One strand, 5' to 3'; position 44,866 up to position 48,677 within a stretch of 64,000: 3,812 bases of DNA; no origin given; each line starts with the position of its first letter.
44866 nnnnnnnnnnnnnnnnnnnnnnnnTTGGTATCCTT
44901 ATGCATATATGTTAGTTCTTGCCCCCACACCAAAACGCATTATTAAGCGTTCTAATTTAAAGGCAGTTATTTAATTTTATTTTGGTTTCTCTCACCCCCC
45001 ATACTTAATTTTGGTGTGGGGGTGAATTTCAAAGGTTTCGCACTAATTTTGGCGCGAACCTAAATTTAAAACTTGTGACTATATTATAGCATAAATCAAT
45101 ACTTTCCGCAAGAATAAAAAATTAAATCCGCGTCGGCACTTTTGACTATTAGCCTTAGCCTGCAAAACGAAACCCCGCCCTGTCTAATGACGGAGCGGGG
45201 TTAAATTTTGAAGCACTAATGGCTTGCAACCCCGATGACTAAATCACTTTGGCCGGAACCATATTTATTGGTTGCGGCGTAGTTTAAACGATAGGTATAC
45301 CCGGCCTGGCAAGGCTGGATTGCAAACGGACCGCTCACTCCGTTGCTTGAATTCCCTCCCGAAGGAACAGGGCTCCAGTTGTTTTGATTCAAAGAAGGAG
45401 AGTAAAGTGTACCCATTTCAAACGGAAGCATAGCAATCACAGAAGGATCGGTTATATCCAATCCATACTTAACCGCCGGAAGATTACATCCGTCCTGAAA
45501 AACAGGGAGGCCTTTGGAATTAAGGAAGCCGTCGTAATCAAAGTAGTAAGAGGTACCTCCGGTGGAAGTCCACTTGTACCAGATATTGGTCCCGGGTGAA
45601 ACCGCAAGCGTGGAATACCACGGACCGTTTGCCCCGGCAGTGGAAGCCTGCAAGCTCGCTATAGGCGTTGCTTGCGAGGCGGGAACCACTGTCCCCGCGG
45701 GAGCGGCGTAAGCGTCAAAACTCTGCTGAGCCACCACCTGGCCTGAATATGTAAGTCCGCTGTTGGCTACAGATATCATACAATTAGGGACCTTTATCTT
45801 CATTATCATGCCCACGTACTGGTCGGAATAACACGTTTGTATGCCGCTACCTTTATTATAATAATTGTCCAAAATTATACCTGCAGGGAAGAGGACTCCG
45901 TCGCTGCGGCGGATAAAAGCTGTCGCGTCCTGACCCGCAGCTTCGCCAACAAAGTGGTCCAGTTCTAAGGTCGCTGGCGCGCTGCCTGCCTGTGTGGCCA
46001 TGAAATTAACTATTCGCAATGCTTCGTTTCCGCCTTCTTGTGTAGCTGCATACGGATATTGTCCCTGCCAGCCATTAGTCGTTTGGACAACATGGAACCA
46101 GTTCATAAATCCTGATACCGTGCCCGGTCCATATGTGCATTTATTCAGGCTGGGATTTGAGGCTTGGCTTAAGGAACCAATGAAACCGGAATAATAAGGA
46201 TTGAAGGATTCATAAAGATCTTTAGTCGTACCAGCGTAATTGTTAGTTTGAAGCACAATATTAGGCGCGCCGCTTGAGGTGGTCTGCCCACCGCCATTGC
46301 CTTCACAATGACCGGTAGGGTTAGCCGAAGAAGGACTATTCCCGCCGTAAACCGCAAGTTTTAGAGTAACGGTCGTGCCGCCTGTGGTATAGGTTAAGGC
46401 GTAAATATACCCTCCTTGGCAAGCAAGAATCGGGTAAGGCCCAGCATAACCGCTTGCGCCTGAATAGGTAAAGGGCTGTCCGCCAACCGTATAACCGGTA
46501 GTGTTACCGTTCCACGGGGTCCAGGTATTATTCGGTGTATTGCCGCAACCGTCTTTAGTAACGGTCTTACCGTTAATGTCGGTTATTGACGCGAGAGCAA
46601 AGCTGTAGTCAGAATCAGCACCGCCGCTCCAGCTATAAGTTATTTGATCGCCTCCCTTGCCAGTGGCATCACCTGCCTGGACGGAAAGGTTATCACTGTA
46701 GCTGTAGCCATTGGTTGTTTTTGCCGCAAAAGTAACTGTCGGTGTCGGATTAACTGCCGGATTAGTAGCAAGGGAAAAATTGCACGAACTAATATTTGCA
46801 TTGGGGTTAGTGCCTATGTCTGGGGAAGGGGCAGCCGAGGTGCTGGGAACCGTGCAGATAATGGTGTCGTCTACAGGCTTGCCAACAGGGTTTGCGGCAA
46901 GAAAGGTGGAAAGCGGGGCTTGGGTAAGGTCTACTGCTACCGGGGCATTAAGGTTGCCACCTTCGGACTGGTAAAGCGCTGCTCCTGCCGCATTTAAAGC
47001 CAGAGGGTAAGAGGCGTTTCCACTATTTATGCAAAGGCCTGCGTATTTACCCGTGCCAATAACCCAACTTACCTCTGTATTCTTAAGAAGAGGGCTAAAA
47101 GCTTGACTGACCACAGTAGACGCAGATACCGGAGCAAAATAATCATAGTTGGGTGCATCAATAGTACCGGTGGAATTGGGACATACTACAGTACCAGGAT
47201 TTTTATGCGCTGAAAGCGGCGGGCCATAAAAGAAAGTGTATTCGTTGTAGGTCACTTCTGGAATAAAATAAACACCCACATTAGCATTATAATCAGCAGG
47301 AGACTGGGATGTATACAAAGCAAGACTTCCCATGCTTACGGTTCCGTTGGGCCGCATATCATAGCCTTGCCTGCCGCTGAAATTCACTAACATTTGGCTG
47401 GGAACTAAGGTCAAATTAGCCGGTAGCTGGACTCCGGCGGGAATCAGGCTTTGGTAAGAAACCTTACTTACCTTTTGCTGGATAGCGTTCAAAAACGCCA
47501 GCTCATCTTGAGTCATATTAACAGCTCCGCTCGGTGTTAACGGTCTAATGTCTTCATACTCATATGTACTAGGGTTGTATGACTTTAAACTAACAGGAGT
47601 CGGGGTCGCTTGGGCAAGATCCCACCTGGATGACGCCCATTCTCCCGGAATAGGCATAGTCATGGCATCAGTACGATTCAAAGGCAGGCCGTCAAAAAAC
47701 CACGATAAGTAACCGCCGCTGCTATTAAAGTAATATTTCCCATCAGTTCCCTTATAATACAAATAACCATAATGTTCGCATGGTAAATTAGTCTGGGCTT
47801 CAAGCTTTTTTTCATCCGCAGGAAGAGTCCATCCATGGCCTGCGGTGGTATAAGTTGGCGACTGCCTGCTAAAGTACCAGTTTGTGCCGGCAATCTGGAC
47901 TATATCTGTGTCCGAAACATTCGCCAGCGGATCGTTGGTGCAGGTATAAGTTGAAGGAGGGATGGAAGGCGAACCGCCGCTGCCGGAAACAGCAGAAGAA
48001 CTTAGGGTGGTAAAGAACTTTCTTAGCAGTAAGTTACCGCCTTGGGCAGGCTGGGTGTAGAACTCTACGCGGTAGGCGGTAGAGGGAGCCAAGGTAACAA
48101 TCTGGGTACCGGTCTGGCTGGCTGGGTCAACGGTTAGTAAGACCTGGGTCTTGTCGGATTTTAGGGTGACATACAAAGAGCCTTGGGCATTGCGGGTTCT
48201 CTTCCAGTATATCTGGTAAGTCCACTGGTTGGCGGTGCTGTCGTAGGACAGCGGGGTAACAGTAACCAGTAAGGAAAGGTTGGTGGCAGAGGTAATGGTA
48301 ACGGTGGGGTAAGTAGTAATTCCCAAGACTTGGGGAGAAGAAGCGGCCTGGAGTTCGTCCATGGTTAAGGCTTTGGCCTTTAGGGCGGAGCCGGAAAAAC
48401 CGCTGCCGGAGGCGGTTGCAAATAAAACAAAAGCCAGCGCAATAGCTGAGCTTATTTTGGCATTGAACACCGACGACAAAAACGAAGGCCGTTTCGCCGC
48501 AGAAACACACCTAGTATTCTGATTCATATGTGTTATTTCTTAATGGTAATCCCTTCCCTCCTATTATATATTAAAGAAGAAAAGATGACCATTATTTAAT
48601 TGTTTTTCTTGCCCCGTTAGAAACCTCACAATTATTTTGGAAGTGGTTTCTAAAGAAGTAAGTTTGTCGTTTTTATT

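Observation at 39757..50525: pilB-linked array of three paralogous secreted proteins with a shared N-terminal module and swapped C-terminal enzymatic domains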

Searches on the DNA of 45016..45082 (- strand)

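Call 92: build_rna_model(alignment_id=A7, structure=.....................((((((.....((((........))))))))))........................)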
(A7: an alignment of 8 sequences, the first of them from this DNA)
Model R1 built from alignment A7 (8 sequences, 78 columns); structure: as given.
model positions 73; base pairs 10; branch points 0; effective number of sequences 4.89; information 0.773 bits per position. Calibrated on 0.2 Mb of random sequence (short: E-values are rough).
structure used (alignment columns):
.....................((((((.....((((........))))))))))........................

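Call 93: search_with_rna_model(model_id=R1, sources=[window, L001, L008, L014, L017, L019, L022, L024, L027, L028, L029, L030, L031, L032, L033, L034, L035, L036, L037, L038, L039, L040, L041, L042, L043, L044, L045, L046, L047, L048, L049, L050, L051, L052, L053, L054, L055, L056, L057, L058, L059, L060, L061, L062, L063, L064, L065, L066, L067, L068, L069, L070, L071, L072, L073, L074, L075, L076, L077, L078, L079, L080, L081, L082, L083, L084, L085, L086, L087, L088, L089, L090, L091, L092, L093], max_evalue=1, make_alignment=true)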
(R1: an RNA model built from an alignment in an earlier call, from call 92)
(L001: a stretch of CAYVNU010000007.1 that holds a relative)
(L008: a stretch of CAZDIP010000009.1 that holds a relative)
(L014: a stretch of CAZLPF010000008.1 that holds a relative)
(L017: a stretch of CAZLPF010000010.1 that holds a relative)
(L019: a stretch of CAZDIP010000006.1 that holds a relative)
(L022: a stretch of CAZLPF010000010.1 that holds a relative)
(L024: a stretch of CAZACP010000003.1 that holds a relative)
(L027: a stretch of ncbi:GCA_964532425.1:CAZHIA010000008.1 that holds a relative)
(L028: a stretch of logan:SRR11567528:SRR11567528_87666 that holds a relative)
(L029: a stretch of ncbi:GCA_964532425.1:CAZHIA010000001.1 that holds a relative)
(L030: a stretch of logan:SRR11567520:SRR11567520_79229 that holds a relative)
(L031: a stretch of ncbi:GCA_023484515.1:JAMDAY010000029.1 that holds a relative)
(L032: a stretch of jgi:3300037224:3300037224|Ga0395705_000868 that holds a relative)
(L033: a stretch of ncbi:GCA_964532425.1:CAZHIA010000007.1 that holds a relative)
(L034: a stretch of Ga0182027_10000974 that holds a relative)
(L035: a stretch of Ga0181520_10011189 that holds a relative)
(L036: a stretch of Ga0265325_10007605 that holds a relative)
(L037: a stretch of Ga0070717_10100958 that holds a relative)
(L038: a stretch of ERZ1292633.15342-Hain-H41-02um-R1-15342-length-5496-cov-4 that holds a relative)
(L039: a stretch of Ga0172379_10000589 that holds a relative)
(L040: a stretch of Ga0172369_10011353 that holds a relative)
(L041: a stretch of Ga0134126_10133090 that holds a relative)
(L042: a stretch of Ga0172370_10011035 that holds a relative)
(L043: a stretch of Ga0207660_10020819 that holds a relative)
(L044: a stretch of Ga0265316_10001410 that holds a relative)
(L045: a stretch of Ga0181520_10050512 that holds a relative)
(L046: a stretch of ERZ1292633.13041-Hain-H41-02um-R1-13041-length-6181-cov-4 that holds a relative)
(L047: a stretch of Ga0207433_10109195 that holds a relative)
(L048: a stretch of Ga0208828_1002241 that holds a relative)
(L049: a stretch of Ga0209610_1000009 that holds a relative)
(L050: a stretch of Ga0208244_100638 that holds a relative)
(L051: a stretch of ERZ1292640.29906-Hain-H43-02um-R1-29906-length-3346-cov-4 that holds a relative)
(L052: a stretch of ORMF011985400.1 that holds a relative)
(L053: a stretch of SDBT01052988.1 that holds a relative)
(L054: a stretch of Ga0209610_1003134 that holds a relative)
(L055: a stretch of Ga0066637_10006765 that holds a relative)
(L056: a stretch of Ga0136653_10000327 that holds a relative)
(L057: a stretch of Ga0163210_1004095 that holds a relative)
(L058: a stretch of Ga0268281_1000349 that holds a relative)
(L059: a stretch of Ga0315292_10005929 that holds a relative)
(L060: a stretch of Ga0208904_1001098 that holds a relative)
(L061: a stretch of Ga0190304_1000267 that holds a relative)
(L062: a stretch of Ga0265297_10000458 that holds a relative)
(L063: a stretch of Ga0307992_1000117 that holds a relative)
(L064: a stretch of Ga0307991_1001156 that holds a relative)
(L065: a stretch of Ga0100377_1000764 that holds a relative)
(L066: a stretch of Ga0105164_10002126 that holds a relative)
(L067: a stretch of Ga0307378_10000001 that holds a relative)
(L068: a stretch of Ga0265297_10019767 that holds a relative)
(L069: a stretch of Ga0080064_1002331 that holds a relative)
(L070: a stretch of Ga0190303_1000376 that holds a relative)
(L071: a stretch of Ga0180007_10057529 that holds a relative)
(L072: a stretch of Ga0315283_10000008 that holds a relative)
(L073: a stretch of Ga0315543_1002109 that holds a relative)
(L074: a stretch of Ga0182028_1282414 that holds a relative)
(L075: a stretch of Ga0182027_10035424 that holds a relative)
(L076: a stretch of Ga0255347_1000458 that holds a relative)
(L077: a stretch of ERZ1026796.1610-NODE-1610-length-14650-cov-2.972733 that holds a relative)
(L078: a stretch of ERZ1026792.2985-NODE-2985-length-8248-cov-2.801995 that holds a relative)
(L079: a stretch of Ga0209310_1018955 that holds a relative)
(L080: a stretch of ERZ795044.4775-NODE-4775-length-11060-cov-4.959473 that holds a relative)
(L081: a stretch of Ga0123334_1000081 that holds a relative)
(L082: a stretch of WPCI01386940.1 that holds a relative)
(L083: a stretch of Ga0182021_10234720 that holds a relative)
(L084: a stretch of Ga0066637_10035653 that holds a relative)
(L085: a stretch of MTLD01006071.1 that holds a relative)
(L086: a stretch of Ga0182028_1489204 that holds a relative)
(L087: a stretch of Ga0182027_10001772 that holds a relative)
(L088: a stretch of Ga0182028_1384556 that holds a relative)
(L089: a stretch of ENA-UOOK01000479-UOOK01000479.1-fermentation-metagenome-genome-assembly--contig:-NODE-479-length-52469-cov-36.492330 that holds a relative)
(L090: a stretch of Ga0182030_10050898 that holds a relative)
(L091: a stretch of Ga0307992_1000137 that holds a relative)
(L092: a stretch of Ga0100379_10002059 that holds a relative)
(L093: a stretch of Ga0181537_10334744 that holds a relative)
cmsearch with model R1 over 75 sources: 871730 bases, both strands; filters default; matches with E-value up to 1: 9.
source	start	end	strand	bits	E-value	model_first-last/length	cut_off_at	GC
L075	2086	2158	+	96.3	1.9e-14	1-73/73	no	0.29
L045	2413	2485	+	92.4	1e-13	1-73/73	no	0.26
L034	9737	9809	+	89.4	3.9e-13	1-73/73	no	0.27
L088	1185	1257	+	74.4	2.9e-10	1-73/73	no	0.27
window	45016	45082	-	68.6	3.7e-09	1-73/73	no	0.39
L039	11771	11844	+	61.7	7.6e-08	1-73/73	no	0.24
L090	353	428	+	60.5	1.3e-07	1-73/73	no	0.32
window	48694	48766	-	60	1.6e-07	1-73/73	no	0.34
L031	16455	16528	+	55.8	1e-06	1-73/73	no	0.26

Alignment A8: 9 matches aligned to the model, 78 columns, each read 5' to 3' on its own strand. Consensus structure (alignment columns), stored with it:
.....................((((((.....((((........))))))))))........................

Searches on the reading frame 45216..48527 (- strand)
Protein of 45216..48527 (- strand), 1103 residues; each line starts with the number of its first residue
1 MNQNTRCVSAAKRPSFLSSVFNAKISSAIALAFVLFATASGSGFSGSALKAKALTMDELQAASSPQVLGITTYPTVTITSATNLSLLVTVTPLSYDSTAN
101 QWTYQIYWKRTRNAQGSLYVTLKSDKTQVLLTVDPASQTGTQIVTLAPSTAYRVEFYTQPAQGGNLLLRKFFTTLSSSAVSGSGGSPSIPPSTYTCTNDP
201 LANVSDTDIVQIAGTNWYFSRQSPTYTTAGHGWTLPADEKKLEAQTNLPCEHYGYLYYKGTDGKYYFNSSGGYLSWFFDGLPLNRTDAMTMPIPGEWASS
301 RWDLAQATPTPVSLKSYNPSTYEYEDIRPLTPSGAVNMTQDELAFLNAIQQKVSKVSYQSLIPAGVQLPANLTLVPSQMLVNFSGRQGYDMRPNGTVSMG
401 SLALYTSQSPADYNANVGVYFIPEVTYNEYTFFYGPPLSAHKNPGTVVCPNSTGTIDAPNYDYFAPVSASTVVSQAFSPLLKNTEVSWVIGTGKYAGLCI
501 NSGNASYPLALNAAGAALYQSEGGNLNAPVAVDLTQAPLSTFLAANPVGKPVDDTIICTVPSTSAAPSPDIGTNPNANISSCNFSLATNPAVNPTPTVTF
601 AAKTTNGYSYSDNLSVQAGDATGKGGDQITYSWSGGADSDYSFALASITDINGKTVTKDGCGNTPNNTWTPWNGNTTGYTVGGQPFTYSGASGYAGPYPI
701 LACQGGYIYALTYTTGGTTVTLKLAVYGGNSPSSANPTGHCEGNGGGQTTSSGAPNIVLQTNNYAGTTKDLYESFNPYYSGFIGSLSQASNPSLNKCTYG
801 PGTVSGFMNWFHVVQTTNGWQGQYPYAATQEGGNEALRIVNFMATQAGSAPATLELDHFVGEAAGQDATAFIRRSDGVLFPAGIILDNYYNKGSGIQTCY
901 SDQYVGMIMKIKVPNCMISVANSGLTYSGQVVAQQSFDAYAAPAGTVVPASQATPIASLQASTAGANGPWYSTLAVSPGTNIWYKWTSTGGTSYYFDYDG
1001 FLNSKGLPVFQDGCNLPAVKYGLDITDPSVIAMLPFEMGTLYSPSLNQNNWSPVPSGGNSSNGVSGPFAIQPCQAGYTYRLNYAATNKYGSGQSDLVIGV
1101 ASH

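Call 8: search_protein_families(library=pfam, proteins=[window:45216-48527:-], max_evalue=0.01)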
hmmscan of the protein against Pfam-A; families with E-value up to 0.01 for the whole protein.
window:45216-48527:- (1103 aa): 0 families

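Call 17: find_encoding_contigs(protein=window:45216-48527:-, flank=10000, max_places=6)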
Protein window:45216-48527:- (1103 aa): no gene with exactly this product is on record in the collection.

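Call 60: search_protein_families(library=pfam, proteins=[window:45219-47960:-], max_evalue=5)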
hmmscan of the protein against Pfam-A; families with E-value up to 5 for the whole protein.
window:45219-47960:- (914 aa): 0 families

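Call 61: search_protein_families(library=ncbifam, proteins=[window:45216-48527:-], max_evalue=0.1)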
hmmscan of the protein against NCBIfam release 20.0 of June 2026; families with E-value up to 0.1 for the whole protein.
window:45216-48527:- (1103 aa): 0 families

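Call 80: search_solved_structures(query=window:45219-47960:-, max_evalue=1, show_alignments=1)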
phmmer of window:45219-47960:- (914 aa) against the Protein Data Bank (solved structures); distinct sequences matched with E-value up to 1: 0.
